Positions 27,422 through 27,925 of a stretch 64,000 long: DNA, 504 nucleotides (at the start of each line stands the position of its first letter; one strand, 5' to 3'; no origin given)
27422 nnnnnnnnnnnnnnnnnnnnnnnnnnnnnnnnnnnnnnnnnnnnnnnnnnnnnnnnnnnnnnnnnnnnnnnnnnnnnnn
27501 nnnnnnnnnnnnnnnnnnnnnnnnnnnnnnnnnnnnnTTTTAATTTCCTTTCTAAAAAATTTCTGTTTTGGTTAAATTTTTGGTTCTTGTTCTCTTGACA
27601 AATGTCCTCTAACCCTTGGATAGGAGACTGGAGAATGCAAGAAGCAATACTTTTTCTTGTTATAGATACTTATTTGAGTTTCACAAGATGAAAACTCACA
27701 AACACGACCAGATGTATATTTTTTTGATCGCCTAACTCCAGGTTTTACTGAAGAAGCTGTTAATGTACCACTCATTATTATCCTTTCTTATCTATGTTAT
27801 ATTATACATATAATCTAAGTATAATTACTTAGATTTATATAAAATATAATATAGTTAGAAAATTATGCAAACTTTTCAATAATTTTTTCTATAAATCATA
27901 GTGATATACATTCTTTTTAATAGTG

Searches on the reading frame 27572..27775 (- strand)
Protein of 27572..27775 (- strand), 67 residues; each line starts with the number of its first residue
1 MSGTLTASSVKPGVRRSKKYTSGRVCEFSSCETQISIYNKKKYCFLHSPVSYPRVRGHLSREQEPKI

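Call 6: search_protein_families(library=pfam, proteins=[window:27572-27775:-], max_evalue=10)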
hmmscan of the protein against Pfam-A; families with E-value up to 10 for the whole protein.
window:27572-27775:- (67 aa): 0 families

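Call 7: search_protein_families(library=ncbifam, proteins=[window:27572-27775:-], max_evalue=10)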
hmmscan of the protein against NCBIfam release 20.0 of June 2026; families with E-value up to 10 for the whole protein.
window:27572-27775:- (67 aa): 0 families

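Call 8: find_homologous_proteins(query=window:27572-27775:-, max_evalue=0.01)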
Query window:27572-27775:- (67 aa): 37 proteins with E <= 0.01 among 39 candidates.
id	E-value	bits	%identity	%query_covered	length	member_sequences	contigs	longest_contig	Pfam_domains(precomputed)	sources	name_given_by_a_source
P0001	3.5e-35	136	91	100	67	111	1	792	-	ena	-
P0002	1.9e-34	134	90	100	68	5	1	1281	-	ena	-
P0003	6.4e-32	126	85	100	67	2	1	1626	-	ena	-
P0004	9.6e-32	125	84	100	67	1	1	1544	-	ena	-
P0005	1.1e-31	125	84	100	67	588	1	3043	-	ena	-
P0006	1.4e-31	124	83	99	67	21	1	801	-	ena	-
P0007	1.6e-31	124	85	100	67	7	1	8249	-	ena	-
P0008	2.8e-31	124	84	100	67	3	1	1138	-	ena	-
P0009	2.9e-29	117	95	85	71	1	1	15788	-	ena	-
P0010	3.8e-29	117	82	97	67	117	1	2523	-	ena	-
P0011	4.9e-29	116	86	94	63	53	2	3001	-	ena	-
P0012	6.7e-29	116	80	96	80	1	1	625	-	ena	-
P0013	7.9e-29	116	78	97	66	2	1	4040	-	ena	-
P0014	2.3e-28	114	78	100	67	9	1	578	-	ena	-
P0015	2.7e-28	114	82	91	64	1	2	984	-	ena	-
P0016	1.2e-26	109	77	96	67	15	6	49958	-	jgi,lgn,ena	jgi:hypothetical protein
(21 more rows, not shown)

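Call 9: search_solved_structures(query=window:27572-27775:-, max_evalue=10)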
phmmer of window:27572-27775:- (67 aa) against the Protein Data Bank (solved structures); distinct sequences matched with E-value up to 10: 1.
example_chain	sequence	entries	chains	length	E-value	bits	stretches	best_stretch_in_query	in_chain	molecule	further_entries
21nr_A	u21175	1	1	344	0.24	15.1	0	9-37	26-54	TLP-IPT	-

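Call 10: search_protein_families(library=phrogs, proteins=[window:27572-27775:-], max_evalue=10)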
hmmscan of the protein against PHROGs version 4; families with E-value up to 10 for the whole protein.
window:27572-27775:- (67 aa): 0 families

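Call 19: find_encoding_contigs(protein=P0016, flank=6000, max_places=3)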
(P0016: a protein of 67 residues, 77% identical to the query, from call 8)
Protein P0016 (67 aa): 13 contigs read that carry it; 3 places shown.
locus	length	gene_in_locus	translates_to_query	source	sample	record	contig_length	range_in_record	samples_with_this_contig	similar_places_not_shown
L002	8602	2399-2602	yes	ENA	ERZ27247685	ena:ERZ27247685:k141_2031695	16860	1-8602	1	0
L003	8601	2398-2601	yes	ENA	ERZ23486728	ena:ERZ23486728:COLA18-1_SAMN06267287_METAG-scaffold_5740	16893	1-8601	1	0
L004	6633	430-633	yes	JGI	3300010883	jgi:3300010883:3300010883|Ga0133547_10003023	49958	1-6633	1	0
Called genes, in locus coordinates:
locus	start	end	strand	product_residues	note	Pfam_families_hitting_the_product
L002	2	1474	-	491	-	?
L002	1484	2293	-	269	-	PF03807:F420_oxidored, PF14748:P5CR_dimer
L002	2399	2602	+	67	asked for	-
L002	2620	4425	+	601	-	PF00012:HSP70, PF06723:MreB_Mbl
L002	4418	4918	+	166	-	PF01025:GrpE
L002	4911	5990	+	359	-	PF00226:DnaJ, PF01556:DnaJ_C, PF00684:DnaJ_CXXCXGXG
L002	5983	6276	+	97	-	PF13411:MerR_1, PF00376:MerR, PF13591:MerR_2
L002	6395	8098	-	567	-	PF05960:DUF885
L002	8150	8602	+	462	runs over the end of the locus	PF13200:DUF4015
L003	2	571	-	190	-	?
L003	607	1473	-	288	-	PF02665:Nitrate_red_gam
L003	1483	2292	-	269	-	PF03807:F420_oxidored, PF14748:P5CR_dimer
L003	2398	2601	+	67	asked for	-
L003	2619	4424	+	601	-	PF00012:HSP70, PF06723:MreB_Mbl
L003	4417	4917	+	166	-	PF01025:GrpE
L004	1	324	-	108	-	?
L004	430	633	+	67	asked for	-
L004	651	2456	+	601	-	PF00012:HSP70, PF06723:MreB_Mbl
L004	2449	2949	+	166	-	PF01025:GrpE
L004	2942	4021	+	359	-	PF00226:DnaJ, PF01556:DnaJ_C, PF00684:DnaJ_CXXCXGXG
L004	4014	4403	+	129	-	PF00376:MerR, PF13411:MerR_1, PF13591:MerR_2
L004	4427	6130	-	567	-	PF05960:DUF885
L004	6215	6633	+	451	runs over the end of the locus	PF13200:DUF4015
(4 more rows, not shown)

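Call 21: search_protein_representatives(alignment_id=A2)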
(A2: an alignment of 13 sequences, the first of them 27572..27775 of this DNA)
Query: 13 sequences, 65 profile positions. Proteins with E-value up to 0.001 (for the whole library): 1151; up to 1e-10: 135; up to 1e-30: 2. The best 150 are listed.
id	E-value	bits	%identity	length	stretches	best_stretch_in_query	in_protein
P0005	8.5e-33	128.0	-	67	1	1-64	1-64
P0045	5.9e-32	125.3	-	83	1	1-64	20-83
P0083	1.3e-26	108.1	-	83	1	1-57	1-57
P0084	3.7e-26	106.7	-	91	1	1-62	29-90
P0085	3.9e-25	103.4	-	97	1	1-64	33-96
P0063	1.1e-23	98.7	-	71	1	1-51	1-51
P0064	1.5e-23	98.4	-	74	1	1-51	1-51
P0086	1.9e-22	94.8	-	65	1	3-62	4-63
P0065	1.5e-20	88.8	-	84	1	1-47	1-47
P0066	1.9e-19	85.2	-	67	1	1-46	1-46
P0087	2.1e-19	85.1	-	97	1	1-53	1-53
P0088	3.9e-19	84.2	-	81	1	6-59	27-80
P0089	4.7e-19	84.0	-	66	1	4-58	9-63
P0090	1.6e-18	82.3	-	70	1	2-62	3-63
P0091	2.8e-18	81.5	-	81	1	11-62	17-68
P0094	2.8e-17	78.3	-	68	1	2-57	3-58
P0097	1.4e-16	76.1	-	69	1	7-62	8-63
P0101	1.0e-15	73.3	-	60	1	7-58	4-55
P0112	4.8e-15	71.1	-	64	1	12-62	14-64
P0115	5.9e-15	70.8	-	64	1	4-62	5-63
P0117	6.4e-15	70.7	-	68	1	5-58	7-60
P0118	1.0e-14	70.1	-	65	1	1-61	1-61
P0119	1.2e-14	69.9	-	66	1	1-62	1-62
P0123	1.6e-14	69.5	-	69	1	4-61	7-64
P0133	5.9e-14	67.6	-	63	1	1-62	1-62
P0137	1.1e-13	66.8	-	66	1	4-64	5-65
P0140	1.7e-13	66.2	-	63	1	15-62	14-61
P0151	8.9e-13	63.9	-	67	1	5-57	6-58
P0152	1.0e-12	63.7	-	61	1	4-58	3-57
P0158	2.1e-12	62.7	-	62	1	4-58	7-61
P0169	6.3e-12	61.1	-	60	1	1-58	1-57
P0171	7.9e-12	60.8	-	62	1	1-59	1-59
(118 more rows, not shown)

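Call 23: predict_structure(alignment_id=A2)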
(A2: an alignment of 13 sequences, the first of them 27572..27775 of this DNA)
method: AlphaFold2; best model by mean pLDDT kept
length: 67 residues; sequences in the alignment: 13
mean_pLDDT: 61.7   pTM: 0.34
mean pLDDT of the five models: 61.7, 60.7, 60.5, 60.4, 43.2
residues with pLDDT >= 90: 0; 70-90: 25; 50-70: 18; < 50: 24
segments of 3 or more residues with pLDDT < 50: 4-12, 14-17
pLDDT, mean of each block of 10 residues (from residue 1): 47 48 77 77 77 52 52
secondary structure, 60 per line:
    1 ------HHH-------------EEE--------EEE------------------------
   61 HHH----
elements in order: E23-25 E34-36

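Call 24: list_cluster_members(proteins=[P0090, P0097, P0115, P0118, P0117, P0123, P0140, P0158, P0171, P0086])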
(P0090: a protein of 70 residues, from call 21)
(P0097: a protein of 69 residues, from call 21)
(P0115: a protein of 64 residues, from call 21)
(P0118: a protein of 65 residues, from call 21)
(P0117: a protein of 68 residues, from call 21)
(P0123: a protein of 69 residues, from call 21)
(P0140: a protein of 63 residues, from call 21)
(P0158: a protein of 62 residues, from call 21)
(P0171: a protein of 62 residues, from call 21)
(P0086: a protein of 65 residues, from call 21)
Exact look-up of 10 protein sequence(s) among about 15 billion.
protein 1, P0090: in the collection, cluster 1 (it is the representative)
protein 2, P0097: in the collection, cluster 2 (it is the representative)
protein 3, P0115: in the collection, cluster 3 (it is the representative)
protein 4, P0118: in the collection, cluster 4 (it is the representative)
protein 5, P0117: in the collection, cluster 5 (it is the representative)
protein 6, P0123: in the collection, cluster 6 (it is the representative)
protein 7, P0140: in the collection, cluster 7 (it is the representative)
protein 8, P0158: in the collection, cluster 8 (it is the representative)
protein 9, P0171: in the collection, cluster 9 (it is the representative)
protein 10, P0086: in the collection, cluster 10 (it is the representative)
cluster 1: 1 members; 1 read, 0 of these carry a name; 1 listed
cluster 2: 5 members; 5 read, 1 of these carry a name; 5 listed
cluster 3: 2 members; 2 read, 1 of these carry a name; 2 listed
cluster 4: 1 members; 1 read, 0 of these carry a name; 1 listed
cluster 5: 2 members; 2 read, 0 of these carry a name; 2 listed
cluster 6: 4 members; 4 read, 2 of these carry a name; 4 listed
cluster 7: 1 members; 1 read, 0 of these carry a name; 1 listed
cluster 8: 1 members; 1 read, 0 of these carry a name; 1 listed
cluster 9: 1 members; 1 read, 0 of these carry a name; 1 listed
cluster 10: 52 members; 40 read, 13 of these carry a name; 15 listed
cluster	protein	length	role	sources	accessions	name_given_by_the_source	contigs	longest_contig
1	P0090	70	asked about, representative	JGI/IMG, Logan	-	-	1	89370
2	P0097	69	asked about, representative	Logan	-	-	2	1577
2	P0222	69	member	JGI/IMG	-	hypothetical protein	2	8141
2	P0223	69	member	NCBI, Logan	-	-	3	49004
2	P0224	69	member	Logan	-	-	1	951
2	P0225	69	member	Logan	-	-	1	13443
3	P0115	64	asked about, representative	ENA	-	-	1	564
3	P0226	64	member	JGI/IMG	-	hypothetical protein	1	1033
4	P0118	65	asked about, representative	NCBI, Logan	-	-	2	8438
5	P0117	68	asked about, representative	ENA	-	-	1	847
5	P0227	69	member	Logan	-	-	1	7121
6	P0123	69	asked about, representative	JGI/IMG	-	hypothetical protein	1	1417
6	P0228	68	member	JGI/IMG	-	hypothetical protein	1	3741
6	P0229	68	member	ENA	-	-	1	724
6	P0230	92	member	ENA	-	-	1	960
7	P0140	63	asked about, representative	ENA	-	-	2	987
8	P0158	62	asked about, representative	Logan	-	-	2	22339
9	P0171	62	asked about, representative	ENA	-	-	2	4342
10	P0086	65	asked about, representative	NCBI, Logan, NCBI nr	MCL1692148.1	MAG: hypothetical protein M3096_00545 [Actinomycetia bacterium] | hypothetical protein [Actinomycetes bacterium]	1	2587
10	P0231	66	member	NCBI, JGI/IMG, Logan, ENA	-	hypothetical protein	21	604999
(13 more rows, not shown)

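Call 27: search_solved_structures(query=A3, max_evalue=10, show_alignments=3)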
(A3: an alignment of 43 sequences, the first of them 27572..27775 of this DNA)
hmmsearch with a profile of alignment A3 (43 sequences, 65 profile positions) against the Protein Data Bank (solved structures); distinct sequences matched with E-value up to 10: 5.
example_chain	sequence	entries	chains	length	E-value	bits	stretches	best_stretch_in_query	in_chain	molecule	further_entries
1u2n_A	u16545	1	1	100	0.19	14.4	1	13-46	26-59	CREB binding protein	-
1r8u_B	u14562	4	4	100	0.2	14.4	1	13-46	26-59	CREB-binding protein | Crebbp protein | Histone lysine acetyltransferase CREBBP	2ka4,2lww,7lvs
8j49_A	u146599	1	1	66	0.41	13.4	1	24-61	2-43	Squamosa promoter-binding-like protein 5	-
2xcm_E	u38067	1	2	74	1.2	11.9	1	25-60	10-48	RAR1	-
8pfc_B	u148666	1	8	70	7.9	9.3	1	24-61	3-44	Squamosa promoter-binding-like protein 5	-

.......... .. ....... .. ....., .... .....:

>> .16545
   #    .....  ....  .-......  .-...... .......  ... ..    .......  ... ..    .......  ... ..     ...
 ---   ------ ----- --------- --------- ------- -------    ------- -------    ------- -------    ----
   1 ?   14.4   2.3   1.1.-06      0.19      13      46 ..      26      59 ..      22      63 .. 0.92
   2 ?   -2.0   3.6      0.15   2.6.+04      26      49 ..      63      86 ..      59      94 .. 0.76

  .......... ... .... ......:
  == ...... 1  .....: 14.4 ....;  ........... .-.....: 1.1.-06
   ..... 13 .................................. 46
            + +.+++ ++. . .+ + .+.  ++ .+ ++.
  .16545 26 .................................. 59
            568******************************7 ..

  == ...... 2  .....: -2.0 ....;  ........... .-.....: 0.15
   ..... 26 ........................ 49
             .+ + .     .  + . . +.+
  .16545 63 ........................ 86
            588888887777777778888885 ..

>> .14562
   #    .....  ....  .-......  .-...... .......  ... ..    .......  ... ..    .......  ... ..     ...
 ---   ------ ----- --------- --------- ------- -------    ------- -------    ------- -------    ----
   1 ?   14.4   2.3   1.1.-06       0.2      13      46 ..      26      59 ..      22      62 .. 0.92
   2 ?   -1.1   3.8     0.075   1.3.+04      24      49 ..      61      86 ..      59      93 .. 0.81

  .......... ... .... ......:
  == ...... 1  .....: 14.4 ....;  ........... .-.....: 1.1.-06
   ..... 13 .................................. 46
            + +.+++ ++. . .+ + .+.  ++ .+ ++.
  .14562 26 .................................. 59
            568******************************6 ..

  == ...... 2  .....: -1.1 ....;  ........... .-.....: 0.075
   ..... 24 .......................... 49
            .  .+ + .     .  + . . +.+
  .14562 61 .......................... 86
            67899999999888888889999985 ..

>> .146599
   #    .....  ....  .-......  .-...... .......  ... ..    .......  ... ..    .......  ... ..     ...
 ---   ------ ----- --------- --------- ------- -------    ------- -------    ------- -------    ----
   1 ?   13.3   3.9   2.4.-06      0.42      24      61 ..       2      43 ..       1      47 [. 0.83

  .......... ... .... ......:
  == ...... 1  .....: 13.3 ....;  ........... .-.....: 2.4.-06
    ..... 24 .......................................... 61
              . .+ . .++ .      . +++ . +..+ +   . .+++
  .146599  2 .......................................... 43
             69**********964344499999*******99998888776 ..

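Call 28: search_protein_families(library=pfam, alignment_id=A3, max_evalue=1)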
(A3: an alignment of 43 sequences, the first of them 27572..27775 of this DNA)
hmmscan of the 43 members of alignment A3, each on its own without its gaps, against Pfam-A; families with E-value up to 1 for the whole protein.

A. member 1, window:27572-27775:- (67 aa): 0 families

B. families by the number of members that match (of 43 scanned): 7 families
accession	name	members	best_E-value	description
PF18721.6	CxC6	11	0.0095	CxC6 like cysteine cluster associated with KDZ transposases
PF19114.6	EsV_1_7_cys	4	0.01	EsV-1-7 cysteine-rich motif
PF24906.1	Zf_WRKY19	3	0.089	WRKY19 zinc finger domain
PF11706.13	zf-CGNR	1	0.048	CGNR zinc finger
PF10650.14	zf-C3H1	1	0.063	Putative zinc-finger domain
PF12549.13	TOH_N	1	0.089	Tyrosine hydroxylase N terminal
PF24605.1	CEMIP_X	1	0.12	CEMIP domain X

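Call 29: find_related_loci(query=A2, collection=genome_contigs, flank=6000)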
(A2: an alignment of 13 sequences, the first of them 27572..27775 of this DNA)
Query A2 (67 aa) in genome_contigs; peptide patterns used: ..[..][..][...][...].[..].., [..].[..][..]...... (x = any residue, [..] = any of these).
378 stretches matched a pattern; 341 encode a relative of the query (tblastn E <= 1e-3); the best 80 are kept; 80 distinct loci.
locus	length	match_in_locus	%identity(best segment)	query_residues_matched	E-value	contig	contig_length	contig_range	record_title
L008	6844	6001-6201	96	1-67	4e-40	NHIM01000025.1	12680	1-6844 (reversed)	MAG: Acidimicrobiaceae bacterium TMED189 72507, whole genome shotgun sequence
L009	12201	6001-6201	96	1-67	1e-39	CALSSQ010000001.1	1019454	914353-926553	MAG: uncultured Candidatus Actinomarinales bacterium isolate AA_MB45 genome assembly, contig: contig_3032_AA_MB45, whole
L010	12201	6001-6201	93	1-67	1e-39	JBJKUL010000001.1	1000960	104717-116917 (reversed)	MAG: Candidatus Actinomarina sp. isolate LRMED-058 Acidimicrobiia-LRMED-058-C1, whole genome shotgun sequence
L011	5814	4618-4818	94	1-67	1e-39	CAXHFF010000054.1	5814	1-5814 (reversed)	MAG TPA_asm: uncultured Acidimicrobiaceae bacterium isolate SRR13122196_binner13_Refined_2 genome assembly, contig: ERZ4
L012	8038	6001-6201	97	1-67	1e-39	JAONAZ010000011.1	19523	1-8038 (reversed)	Acidimicrobiia bacterium isolate AH-545-I07 AH-545-I07_NODE_11, whole genome shotgun sequence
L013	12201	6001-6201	96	1-67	1e-39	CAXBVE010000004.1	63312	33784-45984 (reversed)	MAG TPA_asm: uncultured Candidatus Actinomarinales bacterium isolate SRR3724566_metabat2_9 genome assembly, contig: ERZ4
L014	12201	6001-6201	94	1-67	2e-39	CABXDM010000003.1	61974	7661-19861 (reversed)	MAG: uncultured Candidatus Actinomarina sp. isolate AG-313-L19 genome assembly, contig: AG-313-L19_NODE_3, whole genome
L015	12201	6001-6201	90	1-67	1e-38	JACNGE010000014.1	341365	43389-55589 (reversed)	MAG: Actinomycetota bacterium isolate NIOZ-UU119 NIOZ-UU_NODE_3_length_341365_cov_14.5562, whole genome shotgun sequence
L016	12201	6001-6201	88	1-67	7e-38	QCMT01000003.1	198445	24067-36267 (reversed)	OCS155 cluster bacterium AG-422-J23 Ga0171672_13, whole genome shotgun sequence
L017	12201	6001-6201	88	1-67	7e-38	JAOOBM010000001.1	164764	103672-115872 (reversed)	Acidimicrobiaceae bacterium isolate AH-736-J19 AH-736-J19_NODE_1, whole genome shotgun sequence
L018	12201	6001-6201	88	1-67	7e-38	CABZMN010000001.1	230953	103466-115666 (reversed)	MAG: uncultured Candidatus Actinomarina sp. isolate AG-337-K14 genome assembly, contig: AG-337-K14_NODE_1, whole genome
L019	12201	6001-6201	88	1-67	7e-38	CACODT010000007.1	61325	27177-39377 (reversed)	MAG: uncultured Candidatus Actinomarina sp. isolate AH-321-A09 genome assembly, contig: AH-321-A09_NODE_7, whole genome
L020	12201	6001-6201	88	1-67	7e-38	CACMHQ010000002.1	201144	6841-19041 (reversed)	MAG: uncultured Candidatus Actinomarina sp. isolate AG-891-I09 genome assembly, contig: AG-891-I09_NODE_2, whole genome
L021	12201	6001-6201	88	1-67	9e-38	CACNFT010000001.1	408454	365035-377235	MAG: uncultured Candidatus Actinomarina sp. isolate AG-920-J05 genome assembly, contig: AG-920-J05_NODE_1, whole genome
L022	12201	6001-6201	87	1-67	2e-37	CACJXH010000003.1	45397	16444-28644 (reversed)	uncultured Candidatus Actinomarina sp. isolate AG-453-E11 genome assembly, contig: AG-453-E11_NODE_3, whole genome shotg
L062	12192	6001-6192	77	1-64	6e-31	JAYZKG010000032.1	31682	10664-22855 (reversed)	MAG: Actinomycetota bacterium isolate XB_MAG278 DB_MAG278_0032, whole genome shotgun sequence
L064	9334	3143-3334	86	1-64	7e-35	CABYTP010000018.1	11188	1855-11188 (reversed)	MAG: uncultured Candidatus Actinomarina sp. isolate AG-333-M17 genome assembly, contig: AG-333-M17_NODE_18, whole genome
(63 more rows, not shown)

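Call 34: find_encoding_contigs(protein=P0090, flank=5000, max_places=3)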
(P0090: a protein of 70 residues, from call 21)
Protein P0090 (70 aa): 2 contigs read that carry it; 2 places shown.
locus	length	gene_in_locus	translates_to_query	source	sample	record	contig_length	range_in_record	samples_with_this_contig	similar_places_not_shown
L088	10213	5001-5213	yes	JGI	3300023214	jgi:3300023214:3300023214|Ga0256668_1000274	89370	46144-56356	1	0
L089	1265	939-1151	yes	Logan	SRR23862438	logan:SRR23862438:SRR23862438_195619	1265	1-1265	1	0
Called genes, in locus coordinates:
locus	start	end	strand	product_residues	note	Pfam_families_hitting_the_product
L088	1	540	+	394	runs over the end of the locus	PF01321:Creatinase_N, PF00557:Peptidase_M24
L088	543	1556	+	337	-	PF00291:PALP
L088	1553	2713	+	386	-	PF01546:Peptidase_M20, PF07687:M20_dimer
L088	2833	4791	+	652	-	PF16177:ACAS_N, PF00501:AMP-binding, PF13193:AMP-binding_C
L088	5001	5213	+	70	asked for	-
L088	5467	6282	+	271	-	PF12728:HTH_17, PF02607:B12-binding_2, PF02310:B12-binding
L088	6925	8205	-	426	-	PF00202:Aminotran_3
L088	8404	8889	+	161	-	PF04461:YajQ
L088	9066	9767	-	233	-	-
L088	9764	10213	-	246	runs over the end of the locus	PF00005:ABC_tran, PF02463:SMC_N, PF09818:ABC_ATPase (faint), PF13304:AAA_21 (faint)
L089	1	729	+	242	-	?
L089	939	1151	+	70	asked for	-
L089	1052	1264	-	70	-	?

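Call 35: find_encoding_contigs(protein=P0231, flank=5000, max_places=4)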
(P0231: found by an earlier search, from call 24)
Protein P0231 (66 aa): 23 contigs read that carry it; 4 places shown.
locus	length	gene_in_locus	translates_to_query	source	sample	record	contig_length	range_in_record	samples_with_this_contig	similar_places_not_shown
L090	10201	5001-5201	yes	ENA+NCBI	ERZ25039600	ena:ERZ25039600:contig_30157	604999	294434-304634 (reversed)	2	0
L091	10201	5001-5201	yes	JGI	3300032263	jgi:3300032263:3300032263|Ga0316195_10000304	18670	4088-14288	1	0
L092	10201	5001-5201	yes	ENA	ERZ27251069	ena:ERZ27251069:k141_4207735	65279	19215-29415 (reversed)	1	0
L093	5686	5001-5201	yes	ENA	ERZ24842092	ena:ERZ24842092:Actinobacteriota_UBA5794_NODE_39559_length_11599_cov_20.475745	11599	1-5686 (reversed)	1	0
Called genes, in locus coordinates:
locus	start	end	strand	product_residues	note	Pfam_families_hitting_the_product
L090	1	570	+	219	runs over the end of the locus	PF01553:Acyltransferase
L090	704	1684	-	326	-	PF00294:PfkB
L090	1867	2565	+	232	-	-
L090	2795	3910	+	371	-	PF00657:Lipase_GDSL (weak), PF13472:Lipase_GDSL_2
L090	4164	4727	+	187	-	PF04542:Sigma70_r2, PF08281:Sigma70_r4_2, PF04545:Sigma70_r4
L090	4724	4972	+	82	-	PF13490:zf-HC2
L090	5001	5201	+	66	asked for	-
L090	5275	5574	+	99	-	-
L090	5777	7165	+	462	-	PF01654:Cyt_bd_oxida_I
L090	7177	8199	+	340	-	PF02322:Cyt_bd_oxida_II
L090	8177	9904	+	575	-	PF00664:ABC_membrane, PF00005:ABC_tran, PF13304:AAA_21 (faint)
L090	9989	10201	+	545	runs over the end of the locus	PF00664:ABC_membrane, PF00005:ABC_tran, PF13304:AAA_21 (faint)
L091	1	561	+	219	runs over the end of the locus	PF01553:Acyltransferase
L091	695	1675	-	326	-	PF00294:PfkB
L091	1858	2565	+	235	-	-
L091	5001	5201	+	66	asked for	-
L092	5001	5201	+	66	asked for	-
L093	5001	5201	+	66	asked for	-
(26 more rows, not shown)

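Call 36: find_homologous_proteins(query=A3, max_evalue=0.001)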
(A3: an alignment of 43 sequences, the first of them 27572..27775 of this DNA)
Query A3 (43 sequences) (67 aa, profile of the alignment): 411 proteins with E <= 0.001 among 511 candidates; the best 120 are listed.
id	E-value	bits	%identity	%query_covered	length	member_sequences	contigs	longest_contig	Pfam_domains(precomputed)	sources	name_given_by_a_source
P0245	3.8e-24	102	46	88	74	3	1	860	-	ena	-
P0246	4.1e-24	102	50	93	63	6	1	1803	-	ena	-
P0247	5.5e-24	101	49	88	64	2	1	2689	-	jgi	jgi:hypothetical protein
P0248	5.7e-24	101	46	84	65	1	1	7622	-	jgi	jgi:hypothetical protein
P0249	7.5e-24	101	44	88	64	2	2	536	-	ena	-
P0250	7.9e-24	101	46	88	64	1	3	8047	-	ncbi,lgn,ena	-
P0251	8.5e-24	101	47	88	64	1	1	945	-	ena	-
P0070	9.3e-24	100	41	88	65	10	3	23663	-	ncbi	-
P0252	9.5e-24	100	46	88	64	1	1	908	-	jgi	jgi:hypothetical protein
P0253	1.2e-23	100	42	93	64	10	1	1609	-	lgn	-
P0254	1.2e-23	100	44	88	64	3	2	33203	-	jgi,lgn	-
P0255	1.3e-23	100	47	88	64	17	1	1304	-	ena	-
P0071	1.5e-23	100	45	93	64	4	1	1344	-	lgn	-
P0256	1.5e-23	100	49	88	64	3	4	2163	-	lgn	-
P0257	1.6e-23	100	44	88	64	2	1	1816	-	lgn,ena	-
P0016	1.0e-22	97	77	96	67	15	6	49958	-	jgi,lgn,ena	jgi:hypothetical protein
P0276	1.2e-22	97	47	93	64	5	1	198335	-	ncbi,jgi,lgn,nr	ncbi:MAG: hypothetical protein GXP34_03980 [Actinobacteria bacterium]|nr:hypothetical protein [Actin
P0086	1.8e-22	96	45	70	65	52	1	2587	-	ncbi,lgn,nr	ncbi:MAG: hypothetical protein M3096_00545 [Actinomycetia bacterium]|nr:hypothetical protein [Actino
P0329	3.5e-21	92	35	76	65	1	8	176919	-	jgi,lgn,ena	jgi:hypothetical protein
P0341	5.5e-21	92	43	84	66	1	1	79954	-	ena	-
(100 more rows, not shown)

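Call 42: fold_search(model_id=the predicted structure, library=pdb)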
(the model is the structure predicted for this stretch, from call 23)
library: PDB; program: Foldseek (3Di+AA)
matches with E <= 10: 2; with E <= 0.001: 0
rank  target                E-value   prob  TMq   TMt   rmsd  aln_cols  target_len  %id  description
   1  6j2p_D                6.4e+00  0.06  0.27  0.20   1.6        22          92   32  Crystal structure of Saccharomyces cerevisiae Spp1 in complex with H3K4me3 (released 2019-09-11)
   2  6j2p_A                9.1e+00  0.06  0.31  0.22   3.0        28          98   25  Crystal structure of Saccharomyces cerevisiae Spp1 in complex with H3K4me3 (released 2019-09-11)
